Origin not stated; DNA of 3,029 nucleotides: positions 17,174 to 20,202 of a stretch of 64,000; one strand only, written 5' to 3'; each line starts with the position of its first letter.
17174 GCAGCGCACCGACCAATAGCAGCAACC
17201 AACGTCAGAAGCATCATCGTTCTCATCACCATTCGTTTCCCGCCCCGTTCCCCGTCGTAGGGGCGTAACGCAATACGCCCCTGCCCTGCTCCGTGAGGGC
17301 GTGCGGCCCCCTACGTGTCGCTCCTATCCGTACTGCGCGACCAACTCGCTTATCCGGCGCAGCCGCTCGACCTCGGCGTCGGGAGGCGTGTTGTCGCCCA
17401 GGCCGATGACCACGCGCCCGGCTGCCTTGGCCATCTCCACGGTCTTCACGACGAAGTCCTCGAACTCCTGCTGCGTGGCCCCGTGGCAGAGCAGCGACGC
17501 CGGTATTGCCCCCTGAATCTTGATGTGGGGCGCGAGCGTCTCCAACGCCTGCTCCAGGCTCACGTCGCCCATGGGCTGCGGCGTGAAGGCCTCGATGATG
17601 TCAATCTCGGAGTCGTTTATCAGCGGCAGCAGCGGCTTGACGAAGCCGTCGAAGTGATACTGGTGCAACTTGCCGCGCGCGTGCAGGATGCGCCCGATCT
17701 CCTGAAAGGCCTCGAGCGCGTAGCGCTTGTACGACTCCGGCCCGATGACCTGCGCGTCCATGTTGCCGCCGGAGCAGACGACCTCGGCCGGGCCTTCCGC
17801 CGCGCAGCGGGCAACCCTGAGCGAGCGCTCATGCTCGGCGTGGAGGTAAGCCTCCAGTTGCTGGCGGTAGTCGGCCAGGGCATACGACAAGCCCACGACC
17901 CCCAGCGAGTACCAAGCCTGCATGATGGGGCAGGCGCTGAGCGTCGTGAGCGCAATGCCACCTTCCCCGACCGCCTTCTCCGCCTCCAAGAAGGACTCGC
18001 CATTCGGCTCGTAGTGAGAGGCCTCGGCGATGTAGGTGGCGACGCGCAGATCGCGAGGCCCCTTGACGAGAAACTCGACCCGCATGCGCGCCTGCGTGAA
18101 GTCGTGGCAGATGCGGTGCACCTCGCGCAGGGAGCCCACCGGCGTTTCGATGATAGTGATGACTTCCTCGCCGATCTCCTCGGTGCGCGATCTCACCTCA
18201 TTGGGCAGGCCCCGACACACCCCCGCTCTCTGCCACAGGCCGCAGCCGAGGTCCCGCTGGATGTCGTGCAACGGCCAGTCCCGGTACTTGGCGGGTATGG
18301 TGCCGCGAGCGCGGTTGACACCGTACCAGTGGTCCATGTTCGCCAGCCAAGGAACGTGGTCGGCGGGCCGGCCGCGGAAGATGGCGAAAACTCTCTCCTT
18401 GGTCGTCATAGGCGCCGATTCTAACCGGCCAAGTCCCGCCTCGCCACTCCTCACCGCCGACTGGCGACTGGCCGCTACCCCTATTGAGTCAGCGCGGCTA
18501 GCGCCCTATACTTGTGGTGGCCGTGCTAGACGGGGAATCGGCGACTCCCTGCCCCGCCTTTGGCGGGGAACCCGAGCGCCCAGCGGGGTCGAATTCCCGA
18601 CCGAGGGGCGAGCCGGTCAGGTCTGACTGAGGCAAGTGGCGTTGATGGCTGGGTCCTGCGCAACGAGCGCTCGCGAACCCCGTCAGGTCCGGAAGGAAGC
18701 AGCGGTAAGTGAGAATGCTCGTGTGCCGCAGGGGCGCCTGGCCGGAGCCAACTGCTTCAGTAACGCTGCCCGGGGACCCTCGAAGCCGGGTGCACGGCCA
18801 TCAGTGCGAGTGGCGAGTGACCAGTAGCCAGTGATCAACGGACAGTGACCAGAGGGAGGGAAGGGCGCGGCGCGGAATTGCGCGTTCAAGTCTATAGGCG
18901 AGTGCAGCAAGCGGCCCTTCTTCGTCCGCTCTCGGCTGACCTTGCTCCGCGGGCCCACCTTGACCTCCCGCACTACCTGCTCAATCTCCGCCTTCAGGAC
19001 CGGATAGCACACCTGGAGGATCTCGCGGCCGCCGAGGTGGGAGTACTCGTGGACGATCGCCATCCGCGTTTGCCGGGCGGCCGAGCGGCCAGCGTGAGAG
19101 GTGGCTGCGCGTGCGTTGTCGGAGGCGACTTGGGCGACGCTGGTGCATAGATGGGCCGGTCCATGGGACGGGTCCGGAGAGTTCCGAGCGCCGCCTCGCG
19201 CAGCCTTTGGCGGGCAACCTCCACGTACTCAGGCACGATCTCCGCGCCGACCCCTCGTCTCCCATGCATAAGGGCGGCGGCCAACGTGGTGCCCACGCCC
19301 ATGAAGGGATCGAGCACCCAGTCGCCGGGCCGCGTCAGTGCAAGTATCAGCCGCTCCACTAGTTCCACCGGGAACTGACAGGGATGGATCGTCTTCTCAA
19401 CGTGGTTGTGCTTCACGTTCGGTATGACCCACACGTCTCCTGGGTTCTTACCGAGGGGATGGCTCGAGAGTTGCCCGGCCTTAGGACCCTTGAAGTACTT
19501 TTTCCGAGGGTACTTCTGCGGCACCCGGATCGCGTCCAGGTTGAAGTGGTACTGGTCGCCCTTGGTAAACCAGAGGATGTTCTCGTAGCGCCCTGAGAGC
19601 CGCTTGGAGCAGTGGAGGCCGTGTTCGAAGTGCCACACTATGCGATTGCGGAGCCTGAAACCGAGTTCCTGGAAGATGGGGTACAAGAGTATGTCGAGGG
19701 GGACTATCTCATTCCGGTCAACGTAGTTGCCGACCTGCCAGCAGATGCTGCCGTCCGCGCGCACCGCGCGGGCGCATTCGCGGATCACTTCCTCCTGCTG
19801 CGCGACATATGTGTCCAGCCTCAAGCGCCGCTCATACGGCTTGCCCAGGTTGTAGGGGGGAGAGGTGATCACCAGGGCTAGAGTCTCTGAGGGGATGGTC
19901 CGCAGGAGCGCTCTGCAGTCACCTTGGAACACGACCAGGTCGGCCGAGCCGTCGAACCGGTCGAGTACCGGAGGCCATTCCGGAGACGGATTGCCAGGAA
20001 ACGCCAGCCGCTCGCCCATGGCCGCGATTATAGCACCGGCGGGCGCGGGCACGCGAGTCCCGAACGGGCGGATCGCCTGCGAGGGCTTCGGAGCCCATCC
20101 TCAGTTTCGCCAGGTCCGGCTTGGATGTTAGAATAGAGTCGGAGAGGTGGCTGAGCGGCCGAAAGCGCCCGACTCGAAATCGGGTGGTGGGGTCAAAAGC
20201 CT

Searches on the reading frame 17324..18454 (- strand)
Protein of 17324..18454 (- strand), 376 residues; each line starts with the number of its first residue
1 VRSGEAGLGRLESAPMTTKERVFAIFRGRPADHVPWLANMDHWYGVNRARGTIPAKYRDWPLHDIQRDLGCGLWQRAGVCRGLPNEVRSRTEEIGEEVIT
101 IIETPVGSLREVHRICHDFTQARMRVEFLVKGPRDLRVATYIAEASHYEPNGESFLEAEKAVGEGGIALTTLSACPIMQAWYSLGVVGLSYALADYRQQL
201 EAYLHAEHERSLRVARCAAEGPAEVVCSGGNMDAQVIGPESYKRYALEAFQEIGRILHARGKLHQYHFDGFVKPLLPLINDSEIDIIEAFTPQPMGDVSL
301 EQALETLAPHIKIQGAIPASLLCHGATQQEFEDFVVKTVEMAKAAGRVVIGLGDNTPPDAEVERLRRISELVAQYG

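Call 4: search_protein_families(library=pfam, proteins=[window:17324-18409:-], max_evalue=0.01)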
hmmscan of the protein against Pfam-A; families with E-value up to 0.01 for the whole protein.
window:17324-18409:- (361 aa): 1 family
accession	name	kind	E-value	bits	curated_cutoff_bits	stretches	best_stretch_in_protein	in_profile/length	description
PF01208.23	URO-D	-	1.7e-10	40.9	23.9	1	150-360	135-346/346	Uroporphyrinogen decarboxylase (URO-D)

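Call 7: search_protein_families(library=ncbifam, proteins=[window:17324-18454:-], max_evalue=0.01)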
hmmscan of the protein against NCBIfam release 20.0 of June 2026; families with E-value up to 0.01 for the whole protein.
window:17324-18454:- (376 aa): 2 families
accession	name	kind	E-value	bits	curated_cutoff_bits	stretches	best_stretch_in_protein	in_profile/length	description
TIGR01463.1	mtaA_cmuA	subfamily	0.00099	18.5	235.4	0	176-352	147-315/340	MtaA/CmuA family methyltransferase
TIGR01464.1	hemE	equivalog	0.0051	15.9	302.95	1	234-372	204-336/338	uroporphyrinogen decarboxylase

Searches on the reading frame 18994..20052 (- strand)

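Call 25: search_protein_families(library=pfam, proteins=[window:18994-20052:-], max_evalue=0.001)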
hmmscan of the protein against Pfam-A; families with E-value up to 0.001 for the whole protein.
window:18994-20052:- (352 aa): 1 family
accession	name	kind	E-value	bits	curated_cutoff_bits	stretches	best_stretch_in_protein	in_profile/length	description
PF01555.25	N6_N4_Mtase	-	2.6e-54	184.9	26.7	1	60-281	3-220/221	DNA methylase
